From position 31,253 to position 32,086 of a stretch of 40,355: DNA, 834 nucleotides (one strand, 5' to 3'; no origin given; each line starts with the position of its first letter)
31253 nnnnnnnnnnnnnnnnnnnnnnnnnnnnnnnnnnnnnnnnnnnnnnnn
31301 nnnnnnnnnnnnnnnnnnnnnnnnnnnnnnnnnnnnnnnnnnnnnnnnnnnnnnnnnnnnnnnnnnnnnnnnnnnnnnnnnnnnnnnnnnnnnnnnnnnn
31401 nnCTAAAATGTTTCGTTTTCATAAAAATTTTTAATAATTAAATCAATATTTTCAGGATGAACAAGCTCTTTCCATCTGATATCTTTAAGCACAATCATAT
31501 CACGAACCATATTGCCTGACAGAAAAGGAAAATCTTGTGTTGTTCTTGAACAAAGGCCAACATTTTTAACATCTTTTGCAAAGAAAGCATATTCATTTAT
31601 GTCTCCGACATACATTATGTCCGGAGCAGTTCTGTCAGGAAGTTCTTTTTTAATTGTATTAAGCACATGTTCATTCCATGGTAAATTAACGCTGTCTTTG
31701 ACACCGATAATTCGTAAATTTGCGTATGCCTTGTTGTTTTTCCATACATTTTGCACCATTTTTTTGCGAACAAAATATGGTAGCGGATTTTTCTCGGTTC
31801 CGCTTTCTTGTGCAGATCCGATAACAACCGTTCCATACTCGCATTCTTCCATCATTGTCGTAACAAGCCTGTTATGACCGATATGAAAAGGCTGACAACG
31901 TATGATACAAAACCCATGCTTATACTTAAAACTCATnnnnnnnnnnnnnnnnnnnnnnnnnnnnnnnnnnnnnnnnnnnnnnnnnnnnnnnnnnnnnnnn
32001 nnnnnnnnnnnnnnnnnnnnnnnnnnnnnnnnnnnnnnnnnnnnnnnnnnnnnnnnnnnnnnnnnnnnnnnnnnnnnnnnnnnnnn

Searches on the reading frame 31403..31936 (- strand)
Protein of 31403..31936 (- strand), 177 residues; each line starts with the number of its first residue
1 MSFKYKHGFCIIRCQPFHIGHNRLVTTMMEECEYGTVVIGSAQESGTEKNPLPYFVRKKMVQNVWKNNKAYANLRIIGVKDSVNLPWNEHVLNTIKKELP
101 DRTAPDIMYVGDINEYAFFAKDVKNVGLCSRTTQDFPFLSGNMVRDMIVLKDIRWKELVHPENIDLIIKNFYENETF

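Call 7: search_protein_families(library=pfam, proteins=[window:31403-31936:-], max_evalue=0.01)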
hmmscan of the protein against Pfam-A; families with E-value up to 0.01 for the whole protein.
window:31403-31936:- (177 aa): 2 families
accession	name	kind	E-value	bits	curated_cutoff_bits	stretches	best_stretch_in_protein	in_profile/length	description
PF01467.32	CTP_transf_like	-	3e-06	27.9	21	1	15-118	7-94/133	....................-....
PF01747.23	ATP-sulfurylase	-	0.0042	17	24.3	0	14-67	28-78/212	ATP-sulfurylase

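Call 9: find_homologous_proteins(query=window:31403-31936:-, max_evalue=0.00001)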
Query window:31403-31936:- (177 aa): 62 proteins with E <= 0.00001 among 73 candidates.
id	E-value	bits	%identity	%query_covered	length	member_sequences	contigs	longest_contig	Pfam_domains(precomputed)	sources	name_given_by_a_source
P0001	3.1e-118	410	99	100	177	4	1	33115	PF01467.33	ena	-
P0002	7.6e-102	357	82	100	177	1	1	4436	PF01467.33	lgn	-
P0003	1.2e-90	320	78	98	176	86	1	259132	PF01467.33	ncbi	-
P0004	1.1e-89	317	77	98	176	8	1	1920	PF01467.33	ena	-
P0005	8.3e-89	314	75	98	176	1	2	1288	PF01467.33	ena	-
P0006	1.2e-88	314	73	99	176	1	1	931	PF01467.33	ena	-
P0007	1.3e-88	313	75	99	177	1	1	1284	PF01467.33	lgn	-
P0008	1.8e-88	313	75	98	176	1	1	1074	PF01467.33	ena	-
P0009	1.1e-87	310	75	98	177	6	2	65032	PF01467.33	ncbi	-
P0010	3.4e-87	309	75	98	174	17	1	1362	PF01467.33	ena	-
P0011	4.5e-87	308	75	98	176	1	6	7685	PF01467.33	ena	-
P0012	7.2e-87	308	73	98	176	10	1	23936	PF01467.33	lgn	-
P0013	1.3e-86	307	74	99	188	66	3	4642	PF01467.33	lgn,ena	-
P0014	2.7e-85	303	74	98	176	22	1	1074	PF01747.24,PF01467.33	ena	-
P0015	3.3e-85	302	73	98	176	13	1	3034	PF01467.33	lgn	-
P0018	9.3e-85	301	71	99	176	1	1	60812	PF01467.33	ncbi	-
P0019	1.6e-84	300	69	98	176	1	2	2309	PF01747.24,PF01467.33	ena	-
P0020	2.5e-84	300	74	97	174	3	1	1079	PF01467.33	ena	-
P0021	4.0e-84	299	72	99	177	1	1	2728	PF01467.33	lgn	-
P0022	5.5e-84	298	72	98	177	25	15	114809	PF01467.33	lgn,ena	-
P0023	7.0e-84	298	72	98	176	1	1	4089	PF01467.33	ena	-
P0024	8.9e-84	298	72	96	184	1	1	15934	PF01467.33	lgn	-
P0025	1.0e-83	298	71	98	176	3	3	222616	PF01747.24,PF01467.33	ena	-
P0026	1.8e-83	297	73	97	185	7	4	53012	PF01467.33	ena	-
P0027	2.6e-83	296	72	98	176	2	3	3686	PF01467.33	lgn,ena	-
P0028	2.7e-83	296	74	98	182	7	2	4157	PF01467.33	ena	-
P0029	6.0e-83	295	73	97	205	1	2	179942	PF01467.33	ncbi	-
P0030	7.5e-83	295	72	98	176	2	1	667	PF01467.33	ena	-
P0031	8.9e-83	294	72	99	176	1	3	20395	PF01467.33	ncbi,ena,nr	ncbi:MAG: hypothetical protein IKO06_05975 [Alphaproteobacteria bacterium]|nr:hypothetical protein [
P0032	9.0e-82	291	71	98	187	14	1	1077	PF01467.33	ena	-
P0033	2.1e-81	290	72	97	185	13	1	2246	PF01467.33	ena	-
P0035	6.3e-80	285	71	98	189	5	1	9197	PF01467.33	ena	-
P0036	5.7e-79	282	69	99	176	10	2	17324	PF01467.33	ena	-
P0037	3.0e-78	280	70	98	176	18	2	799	PF01467.33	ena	-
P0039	5.1e-78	279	66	99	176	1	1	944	PF01747.24,PF01467.33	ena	-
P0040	9.7e-77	275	68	98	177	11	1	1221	PF01747.24,PF01467.33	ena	-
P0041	1.1e-76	275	67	98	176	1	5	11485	PF01467.33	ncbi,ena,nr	ncbi:MAG: adenylyltransferase/cytidyltransferase family protein [Alphaproteobacteria bacterium]|nr:a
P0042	1.8e-76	274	69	97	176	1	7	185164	PF01467.33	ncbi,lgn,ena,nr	ncbi:MAG: adenylyltransferase/cytidyltransferase family protein [Alphaproteobacteria bacterium]|nr:a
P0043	5.8e-76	272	68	98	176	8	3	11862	PF08218.18,PF01467.33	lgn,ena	-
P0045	6.0e-74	266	66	98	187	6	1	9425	PF01467.33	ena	-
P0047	1.8e-71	258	65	98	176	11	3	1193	PF01467.33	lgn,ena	-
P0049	7.2e-66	239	63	98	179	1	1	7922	PF01467.33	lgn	-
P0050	1.2e-64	235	61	98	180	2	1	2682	PF01467.33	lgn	-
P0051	7.6e-64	233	69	81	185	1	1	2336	PF01467.33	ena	-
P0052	6.2e-57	210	63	84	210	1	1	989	PF01467.33,PF00588.25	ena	-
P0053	3.9e-54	201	56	96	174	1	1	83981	PF01467.33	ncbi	-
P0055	7.1e-50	187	51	96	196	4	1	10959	PF01467.33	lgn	-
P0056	2.0e-49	186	53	95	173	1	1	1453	PF01467.33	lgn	-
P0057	1.0e-47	180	78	56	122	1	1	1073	PF01467.33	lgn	-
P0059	3.2e-43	166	55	75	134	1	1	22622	PF01467.33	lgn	-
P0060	4.2e-38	149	81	44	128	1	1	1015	PF01467.33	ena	-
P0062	3.5e-7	48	40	35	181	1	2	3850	PF01467.33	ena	-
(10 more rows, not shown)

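Call 11: find_related_loci(query=A1, collection=genome_contigs, flank=4000)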
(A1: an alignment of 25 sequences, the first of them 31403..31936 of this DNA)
Query A1 (177 aa) in genome_contigs; peptide patterns used: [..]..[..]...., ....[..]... (x = any residue, [..] = any of these).
290 stretches matched a pattern; 158 encode a relative of the query (tblastn E <= 1e-3); the best 80 are kept; 80 distinct loci.
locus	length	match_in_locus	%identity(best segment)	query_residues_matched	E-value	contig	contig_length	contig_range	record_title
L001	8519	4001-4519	78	3-175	3e-94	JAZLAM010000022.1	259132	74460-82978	MAG: Alphaproteobacteria bacterium isolate T1900045076_TC20190070.MAGScoT_cleanbin_000006 SGB_4637_k141_2643934, whole g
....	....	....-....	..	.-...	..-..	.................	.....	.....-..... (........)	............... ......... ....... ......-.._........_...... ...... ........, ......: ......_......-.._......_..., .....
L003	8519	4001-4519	77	3-175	1e-92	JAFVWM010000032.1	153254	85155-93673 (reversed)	MAG: Alphaproteobacteria bacterium isolate RGIG5458 Sheep_Colon-5__c384934, whole genome shotgun sequence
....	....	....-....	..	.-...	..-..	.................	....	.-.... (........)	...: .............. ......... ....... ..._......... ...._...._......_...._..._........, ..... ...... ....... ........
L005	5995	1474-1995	76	1-174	4e-92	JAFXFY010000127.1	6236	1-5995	MAG: Alphaproteobacteria bacterium isolate RGIG6380 Sheep_Rectum-5__c500534, whole genome shotgun sequence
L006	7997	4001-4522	76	1-174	1e-91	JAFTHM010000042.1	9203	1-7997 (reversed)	MAG: Alphaproteobacteria bacterium isolate RGIG3823 Roe_deer_Cecum-1__c203196, whole genome shotgun sequence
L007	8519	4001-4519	75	3-175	4e-91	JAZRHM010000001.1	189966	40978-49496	MAG: Alphaproteobacteria bacterium isolate T1900045481_YK20190175.MAGScoT_cleanbin_000003 SGB_7321_k141_2063406, whole g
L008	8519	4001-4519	75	3-175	3e-91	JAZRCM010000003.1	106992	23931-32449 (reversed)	MAG: Alphaproteobacteria bacterium isolate T1900045514_YK20190208.MAGScoT_cleanbin_000005 SGB_7587_k141_2776956, whole g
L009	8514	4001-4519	75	3-175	3e-91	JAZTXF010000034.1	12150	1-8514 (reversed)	MAG: Candidatus Gastranaerophilaceae bacterium isolate T1900045331_YK20190020.MAGScoT_cleanbin_000010 SGB_6524_k141_1838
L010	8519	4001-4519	75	3-175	3e-91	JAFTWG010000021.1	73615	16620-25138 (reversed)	MAG: Alphaproteobacteria bacterium isolate RGIG4207 Roe_deer_Colon-3__c76290, whole genome shotgun sequence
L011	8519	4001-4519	73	3-175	1e-90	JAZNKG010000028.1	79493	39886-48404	MAG: Alphaproteobacteria bacterium isolate T1900044677_TS20190143.MAGScoT_cleanbin_000004 SGB_1643_k141_1397933, whole g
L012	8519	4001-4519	74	3-175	2e-90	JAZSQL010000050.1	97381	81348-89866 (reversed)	MAG: Alphaproteobacteria bacterium isolate T1900044543_TS20190009.MAGScoT_cleanbin_000006 SGB_90_k141_1749491, whole gen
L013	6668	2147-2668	74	1-174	3e-90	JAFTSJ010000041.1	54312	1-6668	MAG: Alphaproteobacteria bacterium isolate RGIG4106 Roe_deer_Cecum.Co__c2131237, whole genome shotgun sequence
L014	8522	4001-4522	74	1-174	3e-90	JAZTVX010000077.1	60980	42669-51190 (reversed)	MAG: Alphaproteobacteria bacterium isolate T1900045336_YK20190025.MAGScoT_cleanbin_000012 SGB_6600_k141_534506, whole ge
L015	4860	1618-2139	74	1-174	3e-90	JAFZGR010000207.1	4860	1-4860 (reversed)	MAG: Alphaproteobacteria bacterium isolate RGIG7750 Water_buffalos_Rectum-5__c543152, whole genome shotgun sequence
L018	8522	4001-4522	72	1-174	4e-89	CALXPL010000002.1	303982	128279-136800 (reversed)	MAG: uncultured Alphaproteobacteria bacterium isolate BRZ_FQ__bin96 genome assembly, contig: BRZ_FQ__NODE_16_length_3039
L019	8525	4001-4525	71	3-177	7e-89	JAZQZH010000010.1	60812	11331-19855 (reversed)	MAG: Alphaproteobacteria bacterium isolate T1900045157_TC20190151.MAGScoT_cleanbin_000008 SGB_4990_k141_4265649, whole g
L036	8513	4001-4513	56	1-170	4e-59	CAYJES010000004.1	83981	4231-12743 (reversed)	MAG TPA_asm: uncultured Lactobacillales bacterium isolate ERP123703_co1_282 genome assembly, contig: NODE_213_length_839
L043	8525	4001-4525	47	3-176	1e-54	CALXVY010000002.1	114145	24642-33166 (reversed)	MAG: uncultured Alphaproteobacteria bacterium isolate BRZ_KI__bin16 genome assembly, contig: BRZ_KI__NODE_206_length_114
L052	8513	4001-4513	48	3-172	8e-54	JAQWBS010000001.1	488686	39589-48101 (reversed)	MAG: Alphaproteobacteria bacterium isolate STF2_225 NODE_2_length_488686_cov_7.423898_Sandtown_F2, whole genome shotgun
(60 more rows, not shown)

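Call 23: search_protein_families(library=ncbifam, proteins=[window:31403-31936:-, L043:3992-4534:+, L043:4621-5244:+, L043:5246-6724:+, L043:6729-7508:+], max_evalue=0.001)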
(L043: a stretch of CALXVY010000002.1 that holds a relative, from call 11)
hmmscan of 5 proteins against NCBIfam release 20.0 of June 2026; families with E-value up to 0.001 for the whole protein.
window:31403-31936:- (177 aa): 11 families
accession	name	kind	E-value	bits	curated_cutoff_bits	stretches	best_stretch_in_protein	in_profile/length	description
NF002243.0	PRK01153.1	subfamily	1.6e-14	53.9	127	1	8-167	3-154/175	nicotinamide-nucleotide adenylyltransferase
TIGR01527.1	arch_NMN_Atrans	equivalog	2.2e-12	46.8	181.2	1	8-169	2-154/167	nicotinamide-nucleotide adenylyltransferase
NF003786.0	PRK05379.1-2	equivalog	6.1e-09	35.5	397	1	2-97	11-107/354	bifunctional nicotinamide-nucleotide adenylyltransferase/Nudix hydroxylase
NF003791.0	PRK05379.2-3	equivalog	9.8e-09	34.8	409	1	1-83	1-82/340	bifunctional nicotinamide-nucleotide adenylyltransferase/Nudix hydroxylase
NF003787.0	PRK05379.1-4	equivalog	3.2e-06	26.3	449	1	10-111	14-116/346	bifunctional nicotinamide-nucleotide adenylyltransferase/Nudix hydroxylase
NF010365.0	PRK13793.1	equivalog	7.3e-06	25.7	198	1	5-84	4-82/196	nicotinate-nicotinamide nucleotide adenylyltransferase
TIGR00125.1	cyt_tran_rel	domain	2.3e-05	24.5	27.7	1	10-63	4-58/65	adenylyltransferase/cytidyltransferase family protein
TIGR01526.1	nadR_NMN_Atrans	equivalog_domain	6.3e-05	22.4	341.15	1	6-124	2-121/325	nicotinamide-nucleotide adenylyltransferase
NF003788.0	PRK05379.1-5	equivalog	0.00011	21.6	354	1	1-71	1-71/351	bifunctional nicotinamide-nucleotide adenylyltransferase/Nudix hydroxylase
NF003785.0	PRK05379.1-1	equivalog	0.00022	20.5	418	1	9-66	6-63/347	bifunctional nicotinamide-nucleotide adenylyltransferase/Nudix hydroxylase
NF003790.0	PRK05379.2-2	equivalog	0.00062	18.9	403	1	6-114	20-129/354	bifunctional nicotinamide mononucleotide adenylyltransferase/ADP-ribose pyrophosphatase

L043:3992-4534:+ (180 aa): 11 families
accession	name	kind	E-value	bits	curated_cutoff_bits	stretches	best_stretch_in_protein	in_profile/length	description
NF002243.0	PRK01153.1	subfamily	4.3e-16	59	127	1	9-171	3-156/175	nicotinamide-nucleotide adenylyltransferase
TIGR01527.1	arch_NMN_Atrans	equivalog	7.6e-15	54.9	181.2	1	9-169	2-153/167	nicotinamide-nucleotide adenylyltransferase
NF003786.0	PRK05379.1-2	equivalog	1.4e-14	54.1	397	1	2-117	10-127/354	bifunctional nicotinamide-nucleotide adenylyltransferase/Nudix hydroxylase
NF010365.0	PRK13793.1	equivalog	1.3e-10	41.2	198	1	4-100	2-97/196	nicotinate-nicotinamide nucleotide adenylyltransferase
NF003791.0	PRK05379.2-3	equivalog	1.5e-10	40.8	409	1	4-66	3-65/340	bifunctional nicotinamide-nucleotide adenylyltransferase/Nudix hydroxylase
NF003787.0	PRK05379.1-4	equivalog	5.3e-10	38.8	449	1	10-148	13-150/346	bifunctional nicotinamide-nucleotide adenylyltransferase/Nudix hydroxylase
NF003788.0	PRK05379.1-5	equivalog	2.7e-07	30.2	354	1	5-89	4-87/351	bifunctional nicotinamide-nucleotide adenylyltransferase/Nudix hydroxylase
TIGR00125.1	cyt_tran_rel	domain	5e-07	29.8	27.7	1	10-64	3-58/65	adenylyltransferase/cytidyltransferase family protein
NF003785.0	PRK05379.1-1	equivalog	1.2e-06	28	418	1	8-64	4-60/347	bifunctional nicotinamide-nucleotide adenylyltransferase/Nudix hydroxylase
TIGR01526.1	nadR_NMN_Atrans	equivalog_domain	2.7e-06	26.9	341.15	1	8-148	3-144/325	nicotinamide-nucleotide adenylyltransferase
NF003789.0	PRK05379.2-1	equivalog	0.00031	19.8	355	1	12-93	13-95/312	bifunctional nicotinamide mononucleotide adenylyltransferase/ADP-ribose pyrophosphatase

L043:4621-5244:+ (207 aa): 1 family
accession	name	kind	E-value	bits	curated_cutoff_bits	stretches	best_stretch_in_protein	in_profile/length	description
NF008623.0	PRK11609.1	equivalog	1.7e-07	31.3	174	0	115-176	140-199/213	bifunctional nicotinamidase/pyrazinamidase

L043:5246-6724:+ (492 aa): 13 families
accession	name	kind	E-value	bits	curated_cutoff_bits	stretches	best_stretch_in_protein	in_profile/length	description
NF006695.0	PRK09243.1-2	equivalog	2.3e-141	471.7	469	1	10-488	6-477/480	nicotinate phosphoribosyltransferase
TIGR01513.1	NAPRTase_put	equivalog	4.1e-135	451.2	297.4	1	12-471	2-448/452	nicotinate phosphoribosyltransferase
NF009131.0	PRK12484.1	equivalog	1.3e-123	413.1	330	1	12-487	8-445/455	nicotinate phosphoribosyltransferase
NF006696.0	PRK09243.1-3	equivalog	4.5e-122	408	503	1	4-487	6-448/451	nicotinate phosphoribosyltransferase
NF006694.0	PRK09243.1-1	equivalog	2.7e-116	389.1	663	1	11-489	8-479/485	nicotinate phosphoribosyltransferase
NF006697.0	PRK09243.1-4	equivalog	1.5e-97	327.2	776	1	8-489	7-480/488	nicotinate phosphoribosyltransferase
NF006698.0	PRK09243.1-5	equivalog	2.1e-86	290.4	531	1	8-463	13-427/440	nicotinate phosphoribosyltransferase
NF006415.0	PRK08662.1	equivalog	5.9e-35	120.7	243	1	100-372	67-329/381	nicotinate phosphoribosyltransferase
NF005529.0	PRK07188.1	equivalog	1.5e-21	76.8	378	2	95-272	70-243/358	nicotinate phosphoribosyltransferase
NF003704.0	PRK05321.1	subfamily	1.1e-20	74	379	1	10-357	12-371/398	nicotinate phosphoribosyltransferase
TIGR01514.1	NAPRTase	equivalog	1.9e-12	47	269.55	1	143-349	143-370/399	nicotinate phosphoribosyltransferase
NF006629.0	PRK09198.1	equivalog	2.4e-05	23.2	405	1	11-253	8-273/465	nicotinate phosphoribosyltransferase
TIGR00078.1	nadC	equivalog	0.00021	20.6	198.4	1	100-163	54-116/269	carboxylating nicotinate-nucleotide diphosphorylase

L043:6729-7508:+ (259 aa): 10 families
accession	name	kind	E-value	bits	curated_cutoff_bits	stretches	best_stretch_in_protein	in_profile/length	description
NF010588.0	PRK13981.1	equivalog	1.7e-99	333.7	479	1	2-259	266-525/546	NAD+ synthase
TIGR00552.1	nadE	equivalog_domain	3.2e-64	216.6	63.65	1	2-254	3-241/251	NAD(+) synthase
NF010587.0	PRK13980.1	equivalog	9.7e-61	205.3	255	1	2-258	12-259/267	NAD+ synthase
NF002048.0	PRK00876.1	subfamily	8.6e-27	93.8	313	2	3-90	22-106/330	NAD(+) synthase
NF002730.0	PRK02628.1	equivalog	1.6e-26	92.7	473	1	4-251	342-614/677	NAD(+) synthase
NF001979.1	PRK00768.1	equivalog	8.3e-16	58.3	250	1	12-245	28-259/266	NAD(+) synthase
TIGR00268.2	TIGR00268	equivalog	1.8e-08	34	150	1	21-85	13-77/259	ATP-dependent sacrificial sulfur transferase LarE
NF000848.1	PRK00074.1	equivalog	4e-06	25.7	400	1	12-56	204-248/512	glutamine-hydrolyzing GMP synthase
TIGR00364.1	TIGR00364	equivalog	3.7e-05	23.4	150.3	1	25-98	2-73/201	7-cyano-7-deazaguanine synthase QueC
TIGR00884.1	guaA_Cterm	equivalog_domain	0.00022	20.6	338.75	1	18-76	13-71/310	glutamine-hydrolyzing GMP synthase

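Call 44: search_protein_families(library=pfam, proteins=[L018:4621-5484:+, L018:5445-6206:+, L018:6199-6807:+, L018:6817-7707:+, L036:4613-5794:+, L036:5818-6783:+, L036:6714-7658:+, L052:4446-5345:+, L001:5827-6345:+, L001:6349-6906:+], max_evalue=0.001)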
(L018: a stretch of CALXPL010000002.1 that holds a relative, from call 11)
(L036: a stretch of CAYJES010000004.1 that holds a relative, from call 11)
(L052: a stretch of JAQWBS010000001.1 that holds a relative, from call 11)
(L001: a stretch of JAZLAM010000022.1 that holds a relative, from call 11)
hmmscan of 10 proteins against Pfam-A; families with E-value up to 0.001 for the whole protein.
L018:4621-5484:+ (287 aa): 1 family
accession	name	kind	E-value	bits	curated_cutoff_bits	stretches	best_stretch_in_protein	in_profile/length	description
PF01634.23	HisG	-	3.6e-36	124.9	25.5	1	51-203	1-157/158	ATP phosphoribosyltransferase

L018:5445-6206:+ (253 aa): 3 families
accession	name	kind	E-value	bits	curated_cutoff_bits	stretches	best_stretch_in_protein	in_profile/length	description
PF00977.27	His_biosynth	-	3.8e-62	210.2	23.6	1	14-244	1-227/228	Histidine biosynthesis protein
PF01207.24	Dus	-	6.2e-06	26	20.4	0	78-126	179-225/311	Dihydrouridine synthase (Dus)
PF01884.23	PcrB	-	9.6e-06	25.7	23.9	0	88-121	182-214/226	PcrB family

L018:6199-6807:+ (202 aa): 3 families
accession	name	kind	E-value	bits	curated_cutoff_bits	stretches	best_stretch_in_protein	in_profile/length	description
PF01502.23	PRA-CH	-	7.1e-33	112.7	27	1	30-102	1-73/74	Phosphoribosyl-AMP cyclohydrolase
PF01503.22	PRA-PH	-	7.3e-15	55.6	21.3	1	114-201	2-86/86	Phosphoribosyl-ATP pyrophosphohydrolase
PF03819.22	MazG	-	0.001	19.8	22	0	141-185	2-46/74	MazG nucleotide pyrophosphohydrolase domain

L018:6817-7707:+ (296 aa): 1 family
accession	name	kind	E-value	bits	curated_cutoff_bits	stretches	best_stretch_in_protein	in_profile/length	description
PF01259.24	SAICAR_synt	-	7.7e-28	98.3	20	2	12-133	2-121/233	SAICAR synthetase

L036:4613-5794:+ (393 aa): 1 family
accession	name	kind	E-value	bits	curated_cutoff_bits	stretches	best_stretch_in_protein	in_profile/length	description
PF01996.21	F420_ligase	-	2.2e-48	165.1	25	1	13-381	1-218/218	F420-0:Gamma-glutamyl ligase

L036:5818-6783:+ (321 aa): 1 family
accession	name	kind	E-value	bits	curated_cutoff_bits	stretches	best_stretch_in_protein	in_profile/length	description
PF01634.23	HisG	-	1.8e-35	122.6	25.5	1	83-233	2-156/158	ATP phosphoribosyltransferase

L036:6714-7658:+ (314 aa): 1 family
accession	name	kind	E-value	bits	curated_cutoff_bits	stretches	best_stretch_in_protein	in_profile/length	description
PF01259.24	SAICAR_synt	-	2.9e-31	109.5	20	2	30-155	3-125/233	SAICAR synthetase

L052:4446-5345:+ (299 aa): 3 families
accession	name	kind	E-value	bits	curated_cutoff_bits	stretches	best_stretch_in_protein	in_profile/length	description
PF02540.23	NAD_synthase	-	1.2e-68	231.3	21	1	40-288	2-241/242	NAD synthase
PF06508.19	QueC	-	2.8e-05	24.1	22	1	62-120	5-61/210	Queuosine biosynthesis protein QueC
PF03054.22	tRNA_Me_trans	-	0.00081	19.5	20.6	0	58-135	2-77/202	tRNA methyl transferase HUP domain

L001:5827-6345:+ (172 aa): 0 families

L001:6349-6906:+ (185 aa): 1 family
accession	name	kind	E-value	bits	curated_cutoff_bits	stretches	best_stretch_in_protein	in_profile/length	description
PF04973.17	NMN_transporter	-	9.2e-36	123.9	27.3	1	4-178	3-175/175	Nicotinamide mononucleotide transporter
